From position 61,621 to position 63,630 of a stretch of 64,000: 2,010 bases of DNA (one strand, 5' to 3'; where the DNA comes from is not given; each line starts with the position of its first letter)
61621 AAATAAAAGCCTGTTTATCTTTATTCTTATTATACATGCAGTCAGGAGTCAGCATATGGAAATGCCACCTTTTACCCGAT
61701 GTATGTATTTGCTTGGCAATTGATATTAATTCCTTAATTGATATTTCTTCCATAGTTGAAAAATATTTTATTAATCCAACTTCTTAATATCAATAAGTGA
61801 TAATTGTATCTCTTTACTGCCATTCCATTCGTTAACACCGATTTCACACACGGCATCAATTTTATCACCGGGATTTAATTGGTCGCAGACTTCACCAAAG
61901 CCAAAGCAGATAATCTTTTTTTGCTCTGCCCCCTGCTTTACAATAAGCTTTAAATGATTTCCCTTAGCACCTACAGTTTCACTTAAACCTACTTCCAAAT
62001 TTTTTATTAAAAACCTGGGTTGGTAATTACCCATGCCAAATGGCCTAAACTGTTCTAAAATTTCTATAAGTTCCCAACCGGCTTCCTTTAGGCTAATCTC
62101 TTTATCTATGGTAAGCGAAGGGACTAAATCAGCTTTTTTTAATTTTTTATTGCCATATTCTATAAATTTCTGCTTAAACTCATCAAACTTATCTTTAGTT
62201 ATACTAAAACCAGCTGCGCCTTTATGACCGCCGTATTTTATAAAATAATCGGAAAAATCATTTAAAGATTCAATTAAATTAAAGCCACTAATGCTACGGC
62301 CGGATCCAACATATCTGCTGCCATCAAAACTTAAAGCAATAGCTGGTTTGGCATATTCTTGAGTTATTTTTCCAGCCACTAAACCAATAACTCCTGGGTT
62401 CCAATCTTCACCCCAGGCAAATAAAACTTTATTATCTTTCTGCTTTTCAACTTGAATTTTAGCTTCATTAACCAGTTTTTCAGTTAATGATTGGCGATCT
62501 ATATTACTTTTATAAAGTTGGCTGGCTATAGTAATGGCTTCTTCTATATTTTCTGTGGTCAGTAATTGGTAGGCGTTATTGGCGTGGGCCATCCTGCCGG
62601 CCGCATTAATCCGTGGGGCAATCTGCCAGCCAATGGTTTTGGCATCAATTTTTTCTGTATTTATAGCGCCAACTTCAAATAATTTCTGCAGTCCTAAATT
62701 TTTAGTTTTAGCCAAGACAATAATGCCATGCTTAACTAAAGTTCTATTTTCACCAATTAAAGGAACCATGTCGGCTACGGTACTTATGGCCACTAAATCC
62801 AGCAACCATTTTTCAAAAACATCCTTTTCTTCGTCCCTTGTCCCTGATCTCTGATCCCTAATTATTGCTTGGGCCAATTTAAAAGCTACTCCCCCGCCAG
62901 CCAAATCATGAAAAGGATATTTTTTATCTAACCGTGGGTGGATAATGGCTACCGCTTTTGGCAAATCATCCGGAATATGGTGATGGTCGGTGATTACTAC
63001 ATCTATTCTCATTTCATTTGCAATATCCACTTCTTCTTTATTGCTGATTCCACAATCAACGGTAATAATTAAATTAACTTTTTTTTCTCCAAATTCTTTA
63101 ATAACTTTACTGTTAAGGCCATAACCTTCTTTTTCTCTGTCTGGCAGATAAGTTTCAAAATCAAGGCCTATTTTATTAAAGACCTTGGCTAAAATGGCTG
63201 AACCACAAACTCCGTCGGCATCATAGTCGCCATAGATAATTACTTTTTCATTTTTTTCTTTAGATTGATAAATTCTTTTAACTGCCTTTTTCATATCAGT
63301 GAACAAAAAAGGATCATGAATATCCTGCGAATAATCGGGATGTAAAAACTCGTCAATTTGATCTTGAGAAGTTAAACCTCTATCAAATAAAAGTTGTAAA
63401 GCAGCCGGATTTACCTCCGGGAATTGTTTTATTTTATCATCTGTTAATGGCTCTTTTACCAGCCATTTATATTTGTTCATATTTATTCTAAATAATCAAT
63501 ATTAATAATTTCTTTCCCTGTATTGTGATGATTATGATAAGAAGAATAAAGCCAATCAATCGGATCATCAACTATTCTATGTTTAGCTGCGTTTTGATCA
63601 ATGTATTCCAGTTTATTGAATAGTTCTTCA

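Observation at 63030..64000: RAYT/IS200-like transposase remnant fused to a duplicated recJ segment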

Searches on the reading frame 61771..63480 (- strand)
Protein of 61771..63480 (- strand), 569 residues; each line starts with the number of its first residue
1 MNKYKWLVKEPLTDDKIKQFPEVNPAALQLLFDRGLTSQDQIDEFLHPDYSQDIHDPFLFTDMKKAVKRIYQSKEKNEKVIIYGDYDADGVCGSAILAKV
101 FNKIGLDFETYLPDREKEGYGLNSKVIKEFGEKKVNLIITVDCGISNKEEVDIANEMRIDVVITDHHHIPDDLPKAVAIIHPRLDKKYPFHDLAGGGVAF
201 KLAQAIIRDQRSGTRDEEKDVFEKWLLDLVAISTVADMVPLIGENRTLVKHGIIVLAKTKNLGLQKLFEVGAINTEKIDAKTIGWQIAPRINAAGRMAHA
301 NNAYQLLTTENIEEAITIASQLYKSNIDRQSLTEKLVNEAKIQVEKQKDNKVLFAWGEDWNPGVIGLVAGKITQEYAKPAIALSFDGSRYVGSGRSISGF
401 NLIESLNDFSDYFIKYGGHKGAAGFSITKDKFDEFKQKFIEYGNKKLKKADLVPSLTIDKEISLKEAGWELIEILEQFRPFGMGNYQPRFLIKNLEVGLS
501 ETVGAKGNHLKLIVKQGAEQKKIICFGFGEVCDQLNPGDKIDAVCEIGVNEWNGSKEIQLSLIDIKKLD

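Call 5: search_protein_families(library=pfam, proteins=[window:61771-63480:-], max_evalue=1)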
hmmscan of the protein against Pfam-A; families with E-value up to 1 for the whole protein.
window:61771-63480:- (569 aa): 3 families
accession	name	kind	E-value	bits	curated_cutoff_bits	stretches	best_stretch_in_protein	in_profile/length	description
PF17768.7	RecJ_OB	-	5.4e-28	97.6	27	1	458-564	1-107/107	RecJ OB domain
PF01368.27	DHH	-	3.4e-25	89.2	28.1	1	79-233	1-124/125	DHH family, N-terminal domain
PF02272.25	DHHA1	-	3.6e-15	56.7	25.9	1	350-442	2-99/102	DHHA1 domain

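Call 6: search_protein_families(library=ncbifam, proteins=[window:61771-63480:-], max_evalue=1)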
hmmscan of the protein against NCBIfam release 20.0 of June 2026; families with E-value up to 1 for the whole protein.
window:61771-63480:- (569 aa): 8 families
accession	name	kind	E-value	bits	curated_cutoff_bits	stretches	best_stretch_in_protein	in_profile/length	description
TIGR00644.1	recJ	equivalog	2.2e-169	564.3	396.9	1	25-562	3-543/546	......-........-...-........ exonuclease RecJ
NF008290.0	PRK11070.1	equivalog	6.4e-85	285.8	900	1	22-564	21-573/577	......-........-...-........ exonuclease RecJ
NF053576.1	RecJ_archaeal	equivalog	9e-23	80.8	360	2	69-252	3-168/452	RecJ family nuclease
NF040701.1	RecJ_Meth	equivalog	2e-14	53.2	550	2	74-206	4-130/449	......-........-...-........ exonuclease RecJ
NF053575.1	GAN_nuclease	exception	5.2e-09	35.2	850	2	65-209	12-151/467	GINS-associated RecJ family nuclease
NF052339.1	hydrazine_alpha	equivalog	0.02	12.8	800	1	329-430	300-401/804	hydrazine synthase subunit alpha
NF006405.0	PRK08652.1-3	equivalog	0.11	11.7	455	1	62-109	67-114/367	acetylornithine deacetylase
TIGR00040.1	yfcE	subfamily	0.13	12.3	56.25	1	68-170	20-118/158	YfcE family phosphodiesterase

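Call 7: find_encoding_contigs(protein=window:61771-63480:-, flank=10000, max_places=10)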
Protein window:61771-63480:- (569 aa): 5 contigs read that carry it; 3 places shown.
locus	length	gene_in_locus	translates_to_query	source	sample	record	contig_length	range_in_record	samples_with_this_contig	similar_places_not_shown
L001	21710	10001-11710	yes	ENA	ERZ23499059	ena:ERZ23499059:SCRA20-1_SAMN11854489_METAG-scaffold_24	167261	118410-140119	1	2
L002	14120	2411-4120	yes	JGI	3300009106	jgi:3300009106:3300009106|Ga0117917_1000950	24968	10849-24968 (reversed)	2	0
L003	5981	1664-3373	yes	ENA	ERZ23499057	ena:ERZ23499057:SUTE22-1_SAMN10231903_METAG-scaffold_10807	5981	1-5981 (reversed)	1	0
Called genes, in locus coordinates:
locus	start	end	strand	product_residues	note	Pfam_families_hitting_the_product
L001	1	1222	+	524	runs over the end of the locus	PF05496:RuvB_N (weak), PF13177:DNA_pol3_delta2, PF00004:AAA, PF07728:AAA_5 (weak), PF13401:AAA_22 (weak), PF22608:DNAX_ATPase_lid, PF21960:RCF1-5-like_lid, PF20964:DnaX_C, +4 more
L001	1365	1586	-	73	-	-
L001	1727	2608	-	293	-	PF10546:P63C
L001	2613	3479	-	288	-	PF12760:Zn_ribbon_IS1595, PF12762:DDE_Tnp_IS1595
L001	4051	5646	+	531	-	-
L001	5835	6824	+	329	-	PF00294:PfkB, PF08543:Phos_pyr_kin (weak)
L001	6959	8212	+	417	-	PF18884:TSP3_bac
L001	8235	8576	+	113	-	-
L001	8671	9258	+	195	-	PF01797:Y1_Tnp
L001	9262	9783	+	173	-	PF01368:DHH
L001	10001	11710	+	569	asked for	PF01368:DHH, PF02272:DHHA1, PF17768:RecJ_OB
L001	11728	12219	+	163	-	-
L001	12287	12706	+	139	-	PF00075:RNase_H, PF13456:RVT_3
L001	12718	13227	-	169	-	-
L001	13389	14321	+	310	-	PF13177:DNA_pol3_delta2, PF00004:AAA (weak)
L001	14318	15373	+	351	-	PF02012:BNR (faint), PF15902:Sortilin-Vps10 (weak), PF25852:DUF6242_C (faint), PF14870:PSII_BNR (weak), PF15902:Sortilin-Vps10 (weak)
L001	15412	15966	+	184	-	PF01765:RRF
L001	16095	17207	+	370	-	PF02163:Peptidase_M50, PF00595:PDZ (weak), PF13180:PDZ_2, PF17820:PDZ_6, PF14685:PDZ_Tricorn (weak)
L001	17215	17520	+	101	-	-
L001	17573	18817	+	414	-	PF00587:tRNA-synt_2b, PF03129:HGTP_anticodon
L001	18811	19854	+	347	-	PF00022:Actin (weak), PF06723:MreB_Mbl, PF00012:HSP70, PF14450:FtsA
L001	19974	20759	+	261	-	PF04085:MreC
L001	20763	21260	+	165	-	-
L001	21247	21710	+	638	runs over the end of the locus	PF03717:PBP_dimer, PF00905:Transpeptidase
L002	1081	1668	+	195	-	PF01797:Y1_Tnp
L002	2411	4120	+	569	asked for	PF01368:DHH, PF02272:DHHA1, PF17768:RecJ_OB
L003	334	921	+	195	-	PF01797:Y1_Tnp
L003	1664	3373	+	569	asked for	PF01368:DHH, PF02272:DHHA1, PF17768:RecJ_OB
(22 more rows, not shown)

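Call 16: find_related_loci(query=window:61771-63480:-, collection=genome_contigs, flank=6000)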
Query window:61771-63480:- (569 aa) in genome_contigs; peptide patterns used: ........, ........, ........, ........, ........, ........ (x = any residue, [..] = any of these).
114 stretches matched a pattern; 4 encode a relative of the query (tblastn E <= 1e-3); 4 distinct loci.
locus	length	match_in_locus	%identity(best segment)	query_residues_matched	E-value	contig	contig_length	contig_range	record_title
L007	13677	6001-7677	41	1-567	2e-129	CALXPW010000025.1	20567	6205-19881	MAG: uncultured Clostridia bacterium isolate BRZ_GQ__bin4 genome assembly, contig: BRZ_GQ__NODE_1790_length_20567_cov_13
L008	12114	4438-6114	41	1-567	5e-129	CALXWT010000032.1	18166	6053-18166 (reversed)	MAG: uncultured Clostridia bacterium isolate BRZ_ML__bin92 genome assembly, contig: BRZ_ML__NODE_3905_length_18166_cov_1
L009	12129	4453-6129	40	1-567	2e-128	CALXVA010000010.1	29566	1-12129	MAG: uncultured Clostridia bacterium isolate BRZ_LR__bin51 genome assembly, contig: BRZ_LR__NODE_1424_length_29566_cov_8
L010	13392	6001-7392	32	69-564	3e-55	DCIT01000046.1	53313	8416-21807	MAG TPA_asm: Bacillales bacterium UBA1719 UBA1719_contig_5271, whole genome shotgun sequence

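Call 25: list_cluster_members(proteins=[window:61771-63480:-, L001:8671-9255:+, L001:9262-9780:+])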
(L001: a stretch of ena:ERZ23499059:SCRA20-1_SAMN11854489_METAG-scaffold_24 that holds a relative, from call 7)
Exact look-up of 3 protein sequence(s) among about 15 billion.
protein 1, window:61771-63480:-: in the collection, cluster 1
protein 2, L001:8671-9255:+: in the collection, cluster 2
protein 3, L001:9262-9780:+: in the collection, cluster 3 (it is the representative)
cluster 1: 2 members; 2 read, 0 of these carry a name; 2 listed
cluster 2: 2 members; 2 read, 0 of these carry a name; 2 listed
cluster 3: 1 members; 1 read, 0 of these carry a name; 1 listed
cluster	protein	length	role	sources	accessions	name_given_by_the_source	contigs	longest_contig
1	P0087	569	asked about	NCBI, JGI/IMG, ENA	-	-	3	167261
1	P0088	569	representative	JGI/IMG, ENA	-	-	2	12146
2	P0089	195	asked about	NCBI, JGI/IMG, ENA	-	-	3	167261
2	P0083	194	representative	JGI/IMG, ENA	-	-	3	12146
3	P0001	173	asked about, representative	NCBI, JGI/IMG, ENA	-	-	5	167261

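Call 26: find_homologous_proteins(query=window:61771-63480:-, max_evalue=1e-60)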
Query window:61771-63480:- (569 aa): 7932 proteins with E <= 1e-60 among 8000 candidates; the best 120 are listed.
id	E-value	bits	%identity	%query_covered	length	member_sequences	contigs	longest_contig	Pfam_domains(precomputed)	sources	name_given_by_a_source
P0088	0.0e+0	1282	100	100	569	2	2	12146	PF01368.28,PF17768.8,PF02272.25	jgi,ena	-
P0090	1.2e-274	931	70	100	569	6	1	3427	PF01368.28,PF17768.8,PF02272.25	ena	-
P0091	6.4e-264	895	69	100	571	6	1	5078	PF01368.28,PF17768.8,PF02272.25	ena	-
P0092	1.6e-260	884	68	100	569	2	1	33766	PF01368.28,PF17768.8,PF02272.25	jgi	jgi:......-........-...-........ exonuclease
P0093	5.0e-258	876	66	100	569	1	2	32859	PF01368.28,PF17768.8,PF02272.25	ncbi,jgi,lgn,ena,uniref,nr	ncbi:MAG: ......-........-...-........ exonuclease RecJ [Candidatus Komeilibacteria bacterium CG10_b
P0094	6.4e-249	846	65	100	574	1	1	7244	PF01368.28,PF17768.8,PF02272.25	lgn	-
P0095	1.1e-246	838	64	100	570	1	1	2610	PF01368.28,PF17768.8,PF02272.25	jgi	-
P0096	1.5e-245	835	65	100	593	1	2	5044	PF01368.28,PF17768.8,PF02272.25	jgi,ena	-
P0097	1.5e-244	831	65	100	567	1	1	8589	PF01368.28,PF17768.8,PF02272.25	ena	-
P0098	4.3e-243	826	63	100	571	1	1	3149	PF01368.28,PF17768.8,PF02272.25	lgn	-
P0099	9.7e-242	822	64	99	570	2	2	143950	PF01368.28,PF17768.8,PF02272.25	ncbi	-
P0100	5.0e-241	820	65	99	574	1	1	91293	PF01368.28,PF17768.8,PF02272.25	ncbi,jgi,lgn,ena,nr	ncbi:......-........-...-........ exonuclease RecJ [Patescibacteria group bacterium]|nr:single-stran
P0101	1.5e-240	818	63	100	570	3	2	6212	PF01368.28,PF17768.8,PF02272.25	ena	-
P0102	1.2e-239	815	63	99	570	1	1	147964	PF01368.28,PF17768.8,PF02272.25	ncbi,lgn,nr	ncbi:MAG: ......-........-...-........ exonuclease RecJ [Candidatus Komeilibacteria bacterium]|nr:si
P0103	5.3e-239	813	64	99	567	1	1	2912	PF01368.28,PF17768.8,PF02272.25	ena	-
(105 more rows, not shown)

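Call 27: find_encoding_contigs(protein=P0092, flank=4000, max_places=2)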
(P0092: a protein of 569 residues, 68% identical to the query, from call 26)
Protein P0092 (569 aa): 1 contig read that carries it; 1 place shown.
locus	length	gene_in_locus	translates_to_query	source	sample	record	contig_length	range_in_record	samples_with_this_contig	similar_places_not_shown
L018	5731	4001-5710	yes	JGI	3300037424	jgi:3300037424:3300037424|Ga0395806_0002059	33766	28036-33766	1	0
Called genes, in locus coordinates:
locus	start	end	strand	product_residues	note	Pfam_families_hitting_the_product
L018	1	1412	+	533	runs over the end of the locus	-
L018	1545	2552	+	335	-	PF00294:PfkB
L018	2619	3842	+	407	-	PF18884:TSP3_bac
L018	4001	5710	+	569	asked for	PF01368:DHH, PF02272:DHHA1, PF17768:RecJ_OB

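Call 28: find_encoding_contigs(protein=P0093, flank=4000, max_places=2)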
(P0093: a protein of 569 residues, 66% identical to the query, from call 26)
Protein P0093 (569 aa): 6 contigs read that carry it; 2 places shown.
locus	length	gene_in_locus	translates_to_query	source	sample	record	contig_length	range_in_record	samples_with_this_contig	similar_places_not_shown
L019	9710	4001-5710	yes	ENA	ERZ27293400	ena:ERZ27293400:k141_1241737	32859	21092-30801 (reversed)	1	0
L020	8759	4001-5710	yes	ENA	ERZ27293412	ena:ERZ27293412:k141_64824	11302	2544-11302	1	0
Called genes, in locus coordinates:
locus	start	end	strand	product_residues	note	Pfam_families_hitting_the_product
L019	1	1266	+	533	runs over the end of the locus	-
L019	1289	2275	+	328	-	PF00294:PfkB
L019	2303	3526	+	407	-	PF18884:TSP3_bac (weak)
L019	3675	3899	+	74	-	-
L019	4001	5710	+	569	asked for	PF01368:DHH, PF02272:DHHA1, PF17768:RecJ_OB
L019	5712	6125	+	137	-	PF00075:RNase_H, PF13456:RVT_3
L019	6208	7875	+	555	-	-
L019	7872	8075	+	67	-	-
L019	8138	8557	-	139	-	PF02681:DUF212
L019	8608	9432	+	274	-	PF02673:BacA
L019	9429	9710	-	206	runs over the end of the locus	PF00188:CAP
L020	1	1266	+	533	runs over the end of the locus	-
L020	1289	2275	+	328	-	PF00294:PfkB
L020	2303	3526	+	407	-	PF18884:TSP3_bac (weak)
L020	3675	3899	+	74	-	-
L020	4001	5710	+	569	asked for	PF01368:DHH, PF02272:DHHA1, PF17768:RecJ_OB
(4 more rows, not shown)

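Call 29: find_encoding_contigs(protein=P0091, flank=4000, max_places=2)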
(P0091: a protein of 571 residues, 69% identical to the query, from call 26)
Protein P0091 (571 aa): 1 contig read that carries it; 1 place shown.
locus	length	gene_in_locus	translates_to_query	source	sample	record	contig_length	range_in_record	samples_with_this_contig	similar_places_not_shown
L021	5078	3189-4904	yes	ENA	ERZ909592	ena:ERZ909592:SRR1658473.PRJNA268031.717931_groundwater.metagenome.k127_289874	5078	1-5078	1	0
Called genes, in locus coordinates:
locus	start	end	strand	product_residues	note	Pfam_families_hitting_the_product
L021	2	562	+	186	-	?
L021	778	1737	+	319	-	PF00294:PfkB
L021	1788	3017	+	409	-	PF18884:TSP3_bac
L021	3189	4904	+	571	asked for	PF01368:DHH, PF02272:DHHA1, PF17768:RecJ_OB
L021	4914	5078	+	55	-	?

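Call 35: find_related_loci(query=A1, collection=metagenome_contigs, flank=4000)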
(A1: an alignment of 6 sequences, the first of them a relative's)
Query A1 (195 aa) in metagenome_contigs; peptide patterns used: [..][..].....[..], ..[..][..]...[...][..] (x = any residue, [..] = any of these).
585 stretches matched a pattern; 283 encode a relative of the query (tblastn E <= 1e-3); the best 80 are kept; 80 distinct loci.
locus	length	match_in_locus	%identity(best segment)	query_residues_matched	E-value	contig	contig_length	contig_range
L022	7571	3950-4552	55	1-193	5e-70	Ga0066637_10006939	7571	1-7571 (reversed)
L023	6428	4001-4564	47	1-194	8e-55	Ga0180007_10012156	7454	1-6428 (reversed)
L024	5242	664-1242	47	1-193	1e-53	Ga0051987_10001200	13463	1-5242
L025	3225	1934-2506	46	1-193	1e-52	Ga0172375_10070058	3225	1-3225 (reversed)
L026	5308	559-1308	39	1-194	1e-49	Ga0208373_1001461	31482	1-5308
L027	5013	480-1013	41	1-194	2e-45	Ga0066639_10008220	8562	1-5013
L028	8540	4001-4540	38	4-191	4e-37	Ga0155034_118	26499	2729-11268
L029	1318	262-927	37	5-194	1e-37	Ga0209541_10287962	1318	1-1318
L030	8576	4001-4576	36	5-191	3e-34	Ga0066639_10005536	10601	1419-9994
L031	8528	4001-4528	36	1-186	3e-34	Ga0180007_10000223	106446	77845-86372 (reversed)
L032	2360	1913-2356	42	1-148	8e-33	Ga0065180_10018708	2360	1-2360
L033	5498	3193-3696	35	1-180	2e-32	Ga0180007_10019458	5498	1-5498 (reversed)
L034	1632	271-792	36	8-194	1e-32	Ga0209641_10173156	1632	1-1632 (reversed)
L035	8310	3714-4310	34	5-193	7e-31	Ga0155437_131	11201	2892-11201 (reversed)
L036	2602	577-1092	35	13-194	1e-28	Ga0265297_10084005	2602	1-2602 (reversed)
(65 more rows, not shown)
